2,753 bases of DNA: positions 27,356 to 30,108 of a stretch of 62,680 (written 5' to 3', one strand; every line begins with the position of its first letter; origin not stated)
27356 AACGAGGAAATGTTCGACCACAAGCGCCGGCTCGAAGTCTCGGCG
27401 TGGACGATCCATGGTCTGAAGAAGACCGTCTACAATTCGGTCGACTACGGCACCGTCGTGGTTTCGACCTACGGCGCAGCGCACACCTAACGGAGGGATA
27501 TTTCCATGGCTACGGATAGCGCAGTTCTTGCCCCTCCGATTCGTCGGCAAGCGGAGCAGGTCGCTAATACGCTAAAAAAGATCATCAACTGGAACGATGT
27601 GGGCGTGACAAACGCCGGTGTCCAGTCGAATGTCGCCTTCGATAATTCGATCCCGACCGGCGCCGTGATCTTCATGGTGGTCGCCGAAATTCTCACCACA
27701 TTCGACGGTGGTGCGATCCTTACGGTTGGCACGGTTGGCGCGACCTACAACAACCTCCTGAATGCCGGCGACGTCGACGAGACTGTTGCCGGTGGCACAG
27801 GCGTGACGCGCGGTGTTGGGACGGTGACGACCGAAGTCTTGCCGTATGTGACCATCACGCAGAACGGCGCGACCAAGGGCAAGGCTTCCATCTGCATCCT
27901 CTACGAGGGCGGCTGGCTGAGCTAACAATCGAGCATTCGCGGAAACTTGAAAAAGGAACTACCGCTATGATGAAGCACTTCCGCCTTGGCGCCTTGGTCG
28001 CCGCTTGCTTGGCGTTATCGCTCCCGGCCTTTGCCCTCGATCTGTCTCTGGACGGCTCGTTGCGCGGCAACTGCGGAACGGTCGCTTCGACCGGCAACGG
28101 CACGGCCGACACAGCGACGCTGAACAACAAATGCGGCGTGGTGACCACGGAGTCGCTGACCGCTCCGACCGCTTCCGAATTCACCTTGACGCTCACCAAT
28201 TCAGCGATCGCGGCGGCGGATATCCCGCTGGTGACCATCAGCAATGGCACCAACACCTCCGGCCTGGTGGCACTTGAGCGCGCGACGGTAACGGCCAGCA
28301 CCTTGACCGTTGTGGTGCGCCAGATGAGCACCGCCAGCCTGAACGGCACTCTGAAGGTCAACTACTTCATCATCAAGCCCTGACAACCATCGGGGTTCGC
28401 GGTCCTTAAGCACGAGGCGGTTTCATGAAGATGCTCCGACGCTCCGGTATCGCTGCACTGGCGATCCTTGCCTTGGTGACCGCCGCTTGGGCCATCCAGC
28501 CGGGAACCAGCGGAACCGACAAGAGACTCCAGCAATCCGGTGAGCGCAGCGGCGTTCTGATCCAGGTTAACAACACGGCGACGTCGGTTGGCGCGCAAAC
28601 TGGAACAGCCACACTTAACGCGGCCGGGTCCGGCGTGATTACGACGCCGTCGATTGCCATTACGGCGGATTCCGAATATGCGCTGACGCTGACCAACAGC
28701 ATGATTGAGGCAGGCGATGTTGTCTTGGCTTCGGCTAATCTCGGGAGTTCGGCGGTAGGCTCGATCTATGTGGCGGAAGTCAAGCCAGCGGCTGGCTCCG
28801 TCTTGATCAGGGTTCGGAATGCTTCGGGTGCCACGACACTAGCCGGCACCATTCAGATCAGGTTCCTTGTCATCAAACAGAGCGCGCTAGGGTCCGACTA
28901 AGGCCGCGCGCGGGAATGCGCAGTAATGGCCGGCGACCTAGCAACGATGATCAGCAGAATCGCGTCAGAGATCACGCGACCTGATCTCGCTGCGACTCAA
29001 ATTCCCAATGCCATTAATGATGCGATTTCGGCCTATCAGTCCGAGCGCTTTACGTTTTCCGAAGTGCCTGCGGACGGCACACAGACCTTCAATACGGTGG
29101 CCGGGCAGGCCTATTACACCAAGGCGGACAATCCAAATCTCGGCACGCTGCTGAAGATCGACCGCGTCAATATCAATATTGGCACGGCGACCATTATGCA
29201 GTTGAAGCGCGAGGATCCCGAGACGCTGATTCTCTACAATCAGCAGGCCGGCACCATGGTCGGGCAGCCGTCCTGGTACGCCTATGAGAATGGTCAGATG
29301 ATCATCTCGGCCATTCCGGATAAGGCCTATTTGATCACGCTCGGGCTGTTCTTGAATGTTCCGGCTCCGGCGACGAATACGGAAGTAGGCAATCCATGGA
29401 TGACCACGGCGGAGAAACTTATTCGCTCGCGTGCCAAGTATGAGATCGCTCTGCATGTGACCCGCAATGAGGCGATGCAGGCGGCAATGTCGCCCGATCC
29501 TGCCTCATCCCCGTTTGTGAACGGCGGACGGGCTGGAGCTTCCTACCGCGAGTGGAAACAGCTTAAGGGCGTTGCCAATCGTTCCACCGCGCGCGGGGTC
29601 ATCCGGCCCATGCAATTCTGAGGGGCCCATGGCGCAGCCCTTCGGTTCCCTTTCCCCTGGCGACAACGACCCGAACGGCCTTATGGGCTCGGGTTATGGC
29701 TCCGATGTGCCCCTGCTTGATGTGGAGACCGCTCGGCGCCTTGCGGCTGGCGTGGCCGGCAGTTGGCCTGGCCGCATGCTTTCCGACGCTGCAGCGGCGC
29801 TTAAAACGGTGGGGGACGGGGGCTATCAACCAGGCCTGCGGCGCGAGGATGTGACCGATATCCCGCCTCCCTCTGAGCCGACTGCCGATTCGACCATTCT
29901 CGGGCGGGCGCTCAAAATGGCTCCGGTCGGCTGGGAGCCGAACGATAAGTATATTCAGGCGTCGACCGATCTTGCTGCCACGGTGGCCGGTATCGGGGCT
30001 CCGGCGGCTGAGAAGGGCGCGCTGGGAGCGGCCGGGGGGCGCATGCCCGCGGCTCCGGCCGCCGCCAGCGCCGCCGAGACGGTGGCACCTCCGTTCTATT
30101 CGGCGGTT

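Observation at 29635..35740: Short peptide motif PFGS[LM][AS]PG placed at the extreme termini of several virion proteins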

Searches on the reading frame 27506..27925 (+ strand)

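Call 76: search_protein_families(library=phrogs, proteins=[window:27506-27925:+], max_evalue=0.001)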
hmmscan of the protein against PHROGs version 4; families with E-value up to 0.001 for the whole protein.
window:27506-27925:+ (139 aa): 2 families
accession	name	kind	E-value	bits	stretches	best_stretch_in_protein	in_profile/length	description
phrog_11548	-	moron, auxiliary metabolic gene and host takeover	0.00028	20.3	1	16-86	659-727/780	pectate lyase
phrog_4042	-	unknown function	0.00089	20.2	0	44-133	39-126/129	-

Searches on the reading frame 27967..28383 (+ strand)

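Call 76: search_protein_families(library=phrogs, proteins=[window:27967-28383:+], max_evalue=0.001)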
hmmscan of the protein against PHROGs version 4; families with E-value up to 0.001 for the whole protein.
window:27967-28383:+ (138 aa): 1 family
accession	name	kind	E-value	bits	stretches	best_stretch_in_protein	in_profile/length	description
phrog_18251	-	unknown function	1.6e-07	32.2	1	35-137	181-280/284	-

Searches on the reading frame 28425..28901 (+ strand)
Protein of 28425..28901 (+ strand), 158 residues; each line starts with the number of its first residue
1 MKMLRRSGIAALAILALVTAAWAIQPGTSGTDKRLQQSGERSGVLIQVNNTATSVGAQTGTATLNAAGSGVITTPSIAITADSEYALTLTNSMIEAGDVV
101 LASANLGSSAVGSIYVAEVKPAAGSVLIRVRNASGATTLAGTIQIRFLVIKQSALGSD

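Call 76: search_protein_families(library=phrogs, proteins=[window:28425-28901:+], max_evalue=0.001)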
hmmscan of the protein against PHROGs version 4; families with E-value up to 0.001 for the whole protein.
window:28425-28901:+ (158 aa): 1 family
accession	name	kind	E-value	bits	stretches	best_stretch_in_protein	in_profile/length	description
phrog_18251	-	unknown function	1.2e-11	45.6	1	50-154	183-283/284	-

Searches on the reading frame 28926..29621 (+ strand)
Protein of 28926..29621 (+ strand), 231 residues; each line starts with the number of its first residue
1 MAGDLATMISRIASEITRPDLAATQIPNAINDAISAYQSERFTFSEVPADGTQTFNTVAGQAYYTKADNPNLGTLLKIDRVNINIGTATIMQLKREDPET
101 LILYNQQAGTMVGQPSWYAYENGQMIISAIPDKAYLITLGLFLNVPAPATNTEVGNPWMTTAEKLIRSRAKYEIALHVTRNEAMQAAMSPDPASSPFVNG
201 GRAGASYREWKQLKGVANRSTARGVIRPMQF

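Call 6: search_protein_families(library=phrogs, proteins=[window:28926-29621:+], max_evalue=0.01)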
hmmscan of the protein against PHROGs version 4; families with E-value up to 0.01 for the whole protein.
window:28926-29621:+ (231 aa): 1 family
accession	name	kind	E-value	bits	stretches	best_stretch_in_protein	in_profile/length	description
phrog_19385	-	unknown function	2.1e-15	57.5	1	4-187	40-219/249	-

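Call 14: search_protein_families(library=pfam, proteins=[window:28926-29621:+], max_evalue=0.05)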
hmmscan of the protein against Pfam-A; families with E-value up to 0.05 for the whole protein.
window:28926-29621:+ (231 aa): 1 family
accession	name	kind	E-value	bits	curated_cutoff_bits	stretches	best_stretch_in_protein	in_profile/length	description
PF24175.2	SU10_adaptor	-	1.4e-11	45.7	27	1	4-177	2-158/194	SU10 adaptor protein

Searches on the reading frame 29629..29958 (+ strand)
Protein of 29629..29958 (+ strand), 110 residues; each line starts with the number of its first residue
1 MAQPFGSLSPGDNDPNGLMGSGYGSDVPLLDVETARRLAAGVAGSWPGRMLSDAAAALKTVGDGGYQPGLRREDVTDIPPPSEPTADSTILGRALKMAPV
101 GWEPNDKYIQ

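Call 94: search_protein_representatives(protein=window:29629-29958:+)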
Query: 110 residues. Proteins with E-value up to 0.001 (for the whole library): 38; up to 1e-10: 4; up to 1e-30: 1. The best 38 are listed.
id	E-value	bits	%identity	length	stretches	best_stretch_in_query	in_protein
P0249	6.1e-62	223.2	95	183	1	1-110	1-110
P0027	1.8e-14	70.2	54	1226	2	53-109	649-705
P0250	4.1e-14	69.0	63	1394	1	53-109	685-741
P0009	4.2e-12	62.6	53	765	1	46-109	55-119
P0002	1.4e-10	57.7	53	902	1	44-109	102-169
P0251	9.9e-10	54.9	63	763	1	46-109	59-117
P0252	1.3e-09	54.5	55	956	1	46-109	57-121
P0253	1.6e-09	54.3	56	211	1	45-109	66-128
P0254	1.6e-09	54.2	68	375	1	65-108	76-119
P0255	7.3e-09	52.1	48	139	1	45-108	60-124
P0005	7.6e-09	52.1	52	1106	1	45-109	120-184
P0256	1.1e-08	51.6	53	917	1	46-109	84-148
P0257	1.9e-08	50.8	52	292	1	46-109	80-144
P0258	2.1e-08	50.6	42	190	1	17-109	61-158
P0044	2.8e-08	50.2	50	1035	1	41-108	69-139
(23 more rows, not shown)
